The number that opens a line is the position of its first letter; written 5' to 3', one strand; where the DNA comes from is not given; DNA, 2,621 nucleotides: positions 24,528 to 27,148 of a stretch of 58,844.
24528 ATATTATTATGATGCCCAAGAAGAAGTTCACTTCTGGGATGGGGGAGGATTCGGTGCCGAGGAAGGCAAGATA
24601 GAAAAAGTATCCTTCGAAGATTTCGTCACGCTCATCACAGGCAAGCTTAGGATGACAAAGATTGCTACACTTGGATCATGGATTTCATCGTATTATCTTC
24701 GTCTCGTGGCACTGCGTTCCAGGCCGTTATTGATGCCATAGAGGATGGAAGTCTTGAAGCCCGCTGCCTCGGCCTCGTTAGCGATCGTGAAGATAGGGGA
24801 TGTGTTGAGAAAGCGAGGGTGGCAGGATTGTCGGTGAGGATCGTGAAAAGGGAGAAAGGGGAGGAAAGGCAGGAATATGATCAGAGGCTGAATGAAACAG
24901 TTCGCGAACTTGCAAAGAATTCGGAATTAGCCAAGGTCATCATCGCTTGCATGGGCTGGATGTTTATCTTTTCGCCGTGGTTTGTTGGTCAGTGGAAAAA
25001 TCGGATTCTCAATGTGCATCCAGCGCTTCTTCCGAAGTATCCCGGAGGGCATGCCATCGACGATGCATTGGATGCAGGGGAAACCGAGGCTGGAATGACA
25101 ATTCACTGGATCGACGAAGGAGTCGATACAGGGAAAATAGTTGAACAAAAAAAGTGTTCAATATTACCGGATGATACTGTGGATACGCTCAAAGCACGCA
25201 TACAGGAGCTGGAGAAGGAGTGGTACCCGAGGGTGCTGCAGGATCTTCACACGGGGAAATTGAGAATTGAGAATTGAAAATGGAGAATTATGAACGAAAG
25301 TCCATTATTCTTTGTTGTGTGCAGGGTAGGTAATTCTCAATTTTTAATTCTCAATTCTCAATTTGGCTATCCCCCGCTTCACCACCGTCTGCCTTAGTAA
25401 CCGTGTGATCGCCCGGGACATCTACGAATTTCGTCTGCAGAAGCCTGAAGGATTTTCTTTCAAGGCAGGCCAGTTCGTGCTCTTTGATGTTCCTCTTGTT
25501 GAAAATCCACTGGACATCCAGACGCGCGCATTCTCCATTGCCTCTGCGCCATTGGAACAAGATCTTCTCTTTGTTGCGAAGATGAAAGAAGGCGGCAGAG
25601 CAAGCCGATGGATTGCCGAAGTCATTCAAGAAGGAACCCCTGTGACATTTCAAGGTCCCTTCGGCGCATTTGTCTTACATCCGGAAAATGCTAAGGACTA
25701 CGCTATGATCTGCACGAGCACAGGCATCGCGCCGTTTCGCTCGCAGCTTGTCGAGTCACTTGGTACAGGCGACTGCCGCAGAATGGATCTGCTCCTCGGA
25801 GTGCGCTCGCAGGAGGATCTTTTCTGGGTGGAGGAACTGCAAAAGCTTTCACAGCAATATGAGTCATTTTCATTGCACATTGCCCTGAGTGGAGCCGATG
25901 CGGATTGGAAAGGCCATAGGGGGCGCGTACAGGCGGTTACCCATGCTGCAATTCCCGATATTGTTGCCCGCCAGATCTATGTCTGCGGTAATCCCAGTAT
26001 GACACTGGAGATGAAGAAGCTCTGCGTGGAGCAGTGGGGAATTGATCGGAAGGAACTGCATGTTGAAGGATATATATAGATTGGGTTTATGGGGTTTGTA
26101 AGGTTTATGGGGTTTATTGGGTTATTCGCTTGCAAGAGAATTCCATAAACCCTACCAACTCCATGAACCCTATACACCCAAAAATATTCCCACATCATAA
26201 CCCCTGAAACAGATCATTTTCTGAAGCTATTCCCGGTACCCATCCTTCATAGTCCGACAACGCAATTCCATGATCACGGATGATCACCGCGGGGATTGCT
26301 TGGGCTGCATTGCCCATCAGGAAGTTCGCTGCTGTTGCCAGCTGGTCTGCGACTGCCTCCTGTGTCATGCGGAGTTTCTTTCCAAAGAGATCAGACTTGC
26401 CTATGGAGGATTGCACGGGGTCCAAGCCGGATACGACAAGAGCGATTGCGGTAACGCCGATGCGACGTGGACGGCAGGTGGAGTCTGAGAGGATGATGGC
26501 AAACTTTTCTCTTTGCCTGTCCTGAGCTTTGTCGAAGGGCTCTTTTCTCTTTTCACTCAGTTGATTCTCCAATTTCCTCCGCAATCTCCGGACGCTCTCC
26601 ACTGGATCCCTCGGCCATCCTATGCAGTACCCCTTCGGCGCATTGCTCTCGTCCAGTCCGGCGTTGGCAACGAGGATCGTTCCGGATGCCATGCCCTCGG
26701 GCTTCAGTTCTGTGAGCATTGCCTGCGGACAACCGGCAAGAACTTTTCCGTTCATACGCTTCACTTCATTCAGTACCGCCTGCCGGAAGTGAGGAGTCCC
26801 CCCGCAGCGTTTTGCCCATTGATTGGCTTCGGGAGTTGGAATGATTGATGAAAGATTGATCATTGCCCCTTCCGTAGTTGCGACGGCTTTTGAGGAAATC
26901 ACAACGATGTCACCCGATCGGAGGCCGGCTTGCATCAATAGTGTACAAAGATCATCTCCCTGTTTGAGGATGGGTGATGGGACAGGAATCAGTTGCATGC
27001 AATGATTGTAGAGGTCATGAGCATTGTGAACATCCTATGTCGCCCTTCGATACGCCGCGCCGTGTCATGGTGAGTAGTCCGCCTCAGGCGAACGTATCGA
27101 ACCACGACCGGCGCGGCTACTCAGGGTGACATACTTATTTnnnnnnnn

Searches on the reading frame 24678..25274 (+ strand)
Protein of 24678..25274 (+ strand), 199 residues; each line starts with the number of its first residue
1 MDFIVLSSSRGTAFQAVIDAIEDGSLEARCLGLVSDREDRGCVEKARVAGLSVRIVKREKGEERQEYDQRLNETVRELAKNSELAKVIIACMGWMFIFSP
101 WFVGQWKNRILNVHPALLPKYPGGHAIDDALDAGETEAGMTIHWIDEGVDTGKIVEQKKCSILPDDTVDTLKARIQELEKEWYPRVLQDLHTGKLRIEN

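Call 92: search_protein_families(library=pfam, proteins=[window:24678-25274:+], max_evalue=0.001)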
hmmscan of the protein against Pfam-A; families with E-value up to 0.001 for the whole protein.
window:24678-25274:+ (199 aa): 1 family
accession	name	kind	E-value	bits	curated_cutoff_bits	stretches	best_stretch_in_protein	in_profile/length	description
PF00551.24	Formyl_trans_N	-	2e-46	158.4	26.1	1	2-187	2-181/181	Formyl transferase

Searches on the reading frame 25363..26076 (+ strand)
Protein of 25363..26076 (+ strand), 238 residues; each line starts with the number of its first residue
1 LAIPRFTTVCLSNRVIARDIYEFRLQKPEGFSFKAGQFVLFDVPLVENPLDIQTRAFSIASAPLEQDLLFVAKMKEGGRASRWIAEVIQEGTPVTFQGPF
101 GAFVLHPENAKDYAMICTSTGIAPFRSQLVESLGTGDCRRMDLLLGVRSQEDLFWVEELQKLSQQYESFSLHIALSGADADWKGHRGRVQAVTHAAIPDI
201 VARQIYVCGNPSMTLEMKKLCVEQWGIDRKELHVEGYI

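Call 92: search_protein_families(library=pfam, proteins=[window:25363-26076:+], max_evalue=0.001)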
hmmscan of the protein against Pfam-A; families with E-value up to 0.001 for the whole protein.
window:25363-26076:+ (238 aa): 3 families
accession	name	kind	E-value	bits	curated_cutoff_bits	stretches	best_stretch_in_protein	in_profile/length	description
PF00175.26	NAD_binding_1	-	6.5e-17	62.6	22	1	115-214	1-104/109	Oxidoreductase NAD-binding domain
PF00970.30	FAD_binding_6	-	2.1e-07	31.7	21.1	1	20-103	16-97/99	Oxidoreductase FAD-binding domain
PF08022.18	FAD_binding_8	-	0.00067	20.2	22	0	14-77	10-73/109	FAD-binding domain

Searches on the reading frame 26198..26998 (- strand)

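Call 92: search_protein_families(library=pfam, proteins=[window:26198-26998:-], max_evalue=0.001)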
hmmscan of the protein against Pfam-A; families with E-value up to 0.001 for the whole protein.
window:26198-26998:- (267 aa): 1 family
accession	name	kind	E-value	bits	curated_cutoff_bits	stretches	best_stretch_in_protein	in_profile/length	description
PF01996.21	F420_ligase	-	4.2e-49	167.4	25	1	8-242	4-218/218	F420-0:Gamma-glutamyl ligase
